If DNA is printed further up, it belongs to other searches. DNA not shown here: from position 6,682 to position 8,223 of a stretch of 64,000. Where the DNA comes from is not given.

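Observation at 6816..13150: Co-localised ThrC-family PLP enzyme, MoaD/ThiS-like carrier, E1-like activator and an IscS-IscU-TusA-DsrE persulfide relay: a candidate protein-thiocarboxylate-dependent sulfur amino acid pathway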

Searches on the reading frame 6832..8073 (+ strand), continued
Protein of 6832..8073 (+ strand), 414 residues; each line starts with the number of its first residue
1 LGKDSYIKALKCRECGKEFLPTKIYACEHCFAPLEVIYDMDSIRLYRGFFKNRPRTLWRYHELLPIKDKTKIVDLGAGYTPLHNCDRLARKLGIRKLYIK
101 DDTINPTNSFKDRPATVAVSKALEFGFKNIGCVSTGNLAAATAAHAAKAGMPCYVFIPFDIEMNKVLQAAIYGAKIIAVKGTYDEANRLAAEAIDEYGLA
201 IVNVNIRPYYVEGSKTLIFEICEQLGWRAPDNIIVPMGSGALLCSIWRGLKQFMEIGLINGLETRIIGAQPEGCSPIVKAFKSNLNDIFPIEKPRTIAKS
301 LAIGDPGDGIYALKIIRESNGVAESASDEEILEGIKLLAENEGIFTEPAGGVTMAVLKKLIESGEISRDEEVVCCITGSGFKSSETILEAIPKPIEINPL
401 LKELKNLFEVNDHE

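Call 39: search_solved_structures(query=window:6832-8073:+, max_evalue=1e-40, show_alignments=5)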
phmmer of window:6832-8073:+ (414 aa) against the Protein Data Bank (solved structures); distinct sequences matched with E-value up to 1e-40: 5.
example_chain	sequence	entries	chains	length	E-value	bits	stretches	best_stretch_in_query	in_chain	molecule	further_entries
2zsj_A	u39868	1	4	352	4.4e-78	266.1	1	58-404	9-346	Threonine synthase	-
6cgq_A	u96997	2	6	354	5.6e-70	239.4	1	57-391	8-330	Threonine synthase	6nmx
1uim_A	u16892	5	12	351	9.2e-67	228.8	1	53-395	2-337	Threonine Synthase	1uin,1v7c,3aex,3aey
2d1f_A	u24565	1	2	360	3.6e-64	220.3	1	54-400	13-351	Threonine synthase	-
1e5x_A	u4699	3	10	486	3.4e-43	151.2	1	58-387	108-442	THREONINE SYNTHASE | THREONINE SYNTHASE 1, CHLOROPLASTIC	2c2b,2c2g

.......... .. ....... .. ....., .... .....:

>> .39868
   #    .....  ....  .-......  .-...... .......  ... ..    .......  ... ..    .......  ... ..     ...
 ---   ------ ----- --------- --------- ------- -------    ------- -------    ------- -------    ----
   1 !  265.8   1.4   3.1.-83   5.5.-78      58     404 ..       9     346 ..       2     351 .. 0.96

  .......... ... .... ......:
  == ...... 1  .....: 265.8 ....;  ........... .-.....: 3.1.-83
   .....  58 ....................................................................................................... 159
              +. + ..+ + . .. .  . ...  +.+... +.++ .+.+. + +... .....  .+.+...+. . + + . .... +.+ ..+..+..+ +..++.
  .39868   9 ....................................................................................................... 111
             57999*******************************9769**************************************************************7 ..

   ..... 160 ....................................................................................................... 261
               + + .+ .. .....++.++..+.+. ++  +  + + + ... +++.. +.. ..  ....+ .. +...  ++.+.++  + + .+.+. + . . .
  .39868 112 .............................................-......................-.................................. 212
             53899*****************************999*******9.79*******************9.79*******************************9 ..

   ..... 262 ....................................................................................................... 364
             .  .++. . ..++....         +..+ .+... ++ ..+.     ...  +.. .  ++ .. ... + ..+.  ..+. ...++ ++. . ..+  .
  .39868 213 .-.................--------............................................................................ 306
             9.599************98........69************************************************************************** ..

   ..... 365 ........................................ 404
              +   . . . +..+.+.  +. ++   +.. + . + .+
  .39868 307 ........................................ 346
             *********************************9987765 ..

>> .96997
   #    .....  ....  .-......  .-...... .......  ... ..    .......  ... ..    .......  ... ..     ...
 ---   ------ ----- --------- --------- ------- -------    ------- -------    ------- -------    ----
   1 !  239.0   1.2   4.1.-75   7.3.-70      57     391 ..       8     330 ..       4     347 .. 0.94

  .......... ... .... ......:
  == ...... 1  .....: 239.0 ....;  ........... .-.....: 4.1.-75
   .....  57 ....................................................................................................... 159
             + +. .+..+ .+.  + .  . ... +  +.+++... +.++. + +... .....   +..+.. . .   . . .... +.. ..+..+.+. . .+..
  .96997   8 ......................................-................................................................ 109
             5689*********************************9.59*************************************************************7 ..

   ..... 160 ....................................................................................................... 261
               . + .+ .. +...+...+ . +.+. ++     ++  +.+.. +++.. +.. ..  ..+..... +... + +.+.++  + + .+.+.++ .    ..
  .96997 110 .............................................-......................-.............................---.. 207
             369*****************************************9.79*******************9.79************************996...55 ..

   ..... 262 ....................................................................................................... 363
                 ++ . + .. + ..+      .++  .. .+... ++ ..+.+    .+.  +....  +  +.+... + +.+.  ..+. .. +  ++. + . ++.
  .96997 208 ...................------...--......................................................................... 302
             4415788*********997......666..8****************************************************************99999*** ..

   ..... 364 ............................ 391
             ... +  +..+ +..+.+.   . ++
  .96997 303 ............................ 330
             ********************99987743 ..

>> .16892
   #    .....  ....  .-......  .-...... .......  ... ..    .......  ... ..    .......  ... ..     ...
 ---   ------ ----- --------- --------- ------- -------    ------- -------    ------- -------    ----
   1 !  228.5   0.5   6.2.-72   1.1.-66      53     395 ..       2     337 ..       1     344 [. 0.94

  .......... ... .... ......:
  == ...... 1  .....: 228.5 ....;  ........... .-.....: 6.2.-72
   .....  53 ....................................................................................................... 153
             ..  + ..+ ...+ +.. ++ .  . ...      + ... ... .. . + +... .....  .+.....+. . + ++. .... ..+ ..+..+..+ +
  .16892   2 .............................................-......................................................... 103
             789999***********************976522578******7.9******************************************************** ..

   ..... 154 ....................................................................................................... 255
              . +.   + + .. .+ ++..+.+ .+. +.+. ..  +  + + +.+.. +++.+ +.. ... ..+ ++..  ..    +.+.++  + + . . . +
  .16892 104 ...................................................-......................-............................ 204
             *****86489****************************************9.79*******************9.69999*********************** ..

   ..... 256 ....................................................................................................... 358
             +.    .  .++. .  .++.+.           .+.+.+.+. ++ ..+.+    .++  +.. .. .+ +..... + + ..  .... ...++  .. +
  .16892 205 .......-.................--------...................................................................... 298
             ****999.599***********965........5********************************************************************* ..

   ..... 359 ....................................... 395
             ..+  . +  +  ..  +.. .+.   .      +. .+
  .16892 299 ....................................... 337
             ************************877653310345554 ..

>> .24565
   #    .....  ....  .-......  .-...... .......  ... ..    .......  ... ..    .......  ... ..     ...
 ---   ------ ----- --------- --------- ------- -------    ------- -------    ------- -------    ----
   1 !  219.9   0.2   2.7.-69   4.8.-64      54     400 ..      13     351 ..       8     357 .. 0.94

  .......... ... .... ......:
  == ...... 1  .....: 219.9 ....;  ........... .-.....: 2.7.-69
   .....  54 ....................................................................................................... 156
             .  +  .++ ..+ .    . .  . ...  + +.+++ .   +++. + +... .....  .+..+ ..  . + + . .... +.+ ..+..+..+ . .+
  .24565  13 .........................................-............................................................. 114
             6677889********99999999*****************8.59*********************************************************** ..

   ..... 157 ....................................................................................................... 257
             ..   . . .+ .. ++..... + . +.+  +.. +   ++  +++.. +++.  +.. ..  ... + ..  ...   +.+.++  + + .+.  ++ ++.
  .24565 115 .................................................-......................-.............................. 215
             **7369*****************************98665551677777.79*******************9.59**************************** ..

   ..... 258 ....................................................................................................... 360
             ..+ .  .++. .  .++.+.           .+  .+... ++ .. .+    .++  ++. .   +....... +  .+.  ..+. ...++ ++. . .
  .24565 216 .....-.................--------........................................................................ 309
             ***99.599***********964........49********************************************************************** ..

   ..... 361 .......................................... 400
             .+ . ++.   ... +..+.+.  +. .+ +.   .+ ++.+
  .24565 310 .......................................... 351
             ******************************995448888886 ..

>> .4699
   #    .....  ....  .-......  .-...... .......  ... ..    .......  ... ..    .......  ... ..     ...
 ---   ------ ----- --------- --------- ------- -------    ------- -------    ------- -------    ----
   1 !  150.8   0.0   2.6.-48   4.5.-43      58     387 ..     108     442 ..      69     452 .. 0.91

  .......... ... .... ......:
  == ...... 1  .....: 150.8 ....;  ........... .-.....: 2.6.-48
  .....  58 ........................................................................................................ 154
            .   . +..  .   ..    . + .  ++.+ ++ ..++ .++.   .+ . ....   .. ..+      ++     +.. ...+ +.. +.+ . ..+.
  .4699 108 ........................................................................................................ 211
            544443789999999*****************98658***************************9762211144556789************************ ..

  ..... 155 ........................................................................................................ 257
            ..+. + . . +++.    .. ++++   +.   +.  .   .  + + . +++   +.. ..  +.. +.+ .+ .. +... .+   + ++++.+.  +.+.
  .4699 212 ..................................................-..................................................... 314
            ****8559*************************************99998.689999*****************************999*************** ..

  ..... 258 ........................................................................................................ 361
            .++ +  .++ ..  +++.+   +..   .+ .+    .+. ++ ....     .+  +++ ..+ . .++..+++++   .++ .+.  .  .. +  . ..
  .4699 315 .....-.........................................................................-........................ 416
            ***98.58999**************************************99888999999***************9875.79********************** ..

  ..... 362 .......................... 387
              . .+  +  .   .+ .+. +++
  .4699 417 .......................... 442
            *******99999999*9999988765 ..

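Call 40: get_annotated_region(hit=H10, flank=4000)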
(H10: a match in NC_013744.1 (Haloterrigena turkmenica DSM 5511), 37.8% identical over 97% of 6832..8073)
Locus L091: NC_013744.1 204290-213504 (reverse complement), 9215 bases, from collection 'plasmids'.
description: Haloterrigena turkmenica DSM 5511 plasmid pHTUR01, complete sequence
organism: Haloterrigena turkmenica DSM 5511 (NCBI taxid 543526)
taxonomy: Archaea; Euryarchaeota; Halobacteria; Halobacteriales; Natrialbaceae; Haloterrigena; Haloterrigena turkmenica; Haloterrigena turkmenica DSM 5511
host: -; source: -; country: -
typing (MOB-suite, as given by PLSDB): non-mobilizable
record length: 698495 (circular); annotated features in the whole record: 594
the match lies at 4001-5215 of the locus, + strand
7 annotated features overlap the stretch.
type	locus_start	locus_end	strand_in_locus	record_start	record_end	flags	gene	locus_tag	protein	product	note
CDS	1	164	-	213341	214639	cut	-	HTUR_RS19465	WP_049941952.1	amidohydrolase family protein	-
CDS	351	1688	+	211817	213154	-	-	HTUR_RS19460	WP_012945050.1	amidohydrolase family protein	-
CDS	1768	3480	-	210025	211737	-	-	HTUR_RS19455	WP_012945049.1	inositol monophosphatase family protein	-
CDS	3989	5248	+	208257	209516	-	thrC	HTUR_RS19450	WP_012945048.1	threonine synthase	GO:0009088 - threonine biosynthetic process [Evidence IEA]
CDS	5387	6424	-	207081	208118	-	-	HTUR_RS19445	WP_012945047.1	LLM class flavin-dependent oxidoreductase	-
CDS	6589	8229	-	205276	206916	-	-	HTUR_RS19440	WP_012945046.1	D-aminoacylase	-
CDS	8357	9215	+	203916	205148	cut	-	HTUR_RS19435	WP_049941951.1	Zn-dependent hydrolase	-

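Call 41: get_annotated_region(hit=H19, flank=4000)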
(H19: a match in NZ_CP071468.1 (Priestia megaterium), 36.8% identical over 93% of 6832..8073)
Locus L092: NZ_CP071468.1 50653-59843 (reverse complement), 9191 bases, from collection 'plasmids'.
description: Priestia megaterium strain H2 plasmid punamed2, complete sequence
organism: Priestia megaterium (NCBI taxid 1404)
taxonomy: Bacteria; Bacillota; Bacilli; Bacillales; Bacillaceae; Priestia; Priestia megaterium
host: -; source: whole organism,Hypersaline environment; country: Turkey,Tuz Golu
typing (MOB-suite, as given by PLSDB): non-mobilizable; replicon rep_cluster_385
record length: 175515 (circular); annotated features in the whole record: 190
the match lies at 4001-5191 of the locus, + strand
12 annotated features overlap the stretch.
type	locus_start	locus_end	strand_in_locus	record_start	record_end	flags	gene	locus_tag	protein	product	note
CDS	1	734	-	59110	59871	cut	-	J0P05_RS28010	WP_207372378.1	class I SAM-dependent methyltransferase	-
CDS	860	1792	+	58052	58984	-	-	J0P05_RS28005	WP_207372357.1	LysR family transcriptional regulator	GO:0006355 - regulation of DNA-templated transcription [Evidence IEA]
CDS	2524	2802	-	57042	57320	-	-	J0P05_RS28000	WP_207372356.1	putative quinol monooxygenase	-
CDS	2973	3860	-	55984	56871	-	-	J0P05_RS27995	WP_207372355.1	LysR family transcriptional regulator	GO:0006355 - regulation of DNA-templated transcription [Evidence IEA]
CDS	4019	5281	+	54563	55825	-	thrC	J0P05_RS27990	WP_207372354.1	threonine synthase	GO:0009088 - threonine biosynthetic process [Evidence IEA]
CDS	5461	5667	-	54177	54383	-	-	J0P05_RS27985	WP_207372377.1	cold-shock protein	-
CDS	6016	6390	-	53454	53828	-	-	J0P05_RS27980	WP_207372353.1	DUF4430 domain-containing protein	-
CDS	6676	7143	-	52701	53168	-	-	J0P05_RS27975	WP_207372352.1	YsnF/AvaK domain-containing protein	-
CDS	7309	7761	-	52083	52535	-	-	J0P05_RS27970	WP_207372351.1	YsnF/AvaK domain-containing protein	-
CDS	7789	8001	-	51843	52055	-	-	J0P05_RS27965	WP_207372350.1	hypothetical protein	-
CDS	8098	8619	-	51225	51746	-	-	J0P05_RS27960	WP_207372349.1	undecaprenyl-diphosphatase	-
CDS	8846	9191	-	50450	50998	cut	-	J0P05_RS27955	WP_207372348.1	YhcN/YlaJ family sporulation lipoprotein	GO:0030436 - asexual sporulation [Evidence IEA]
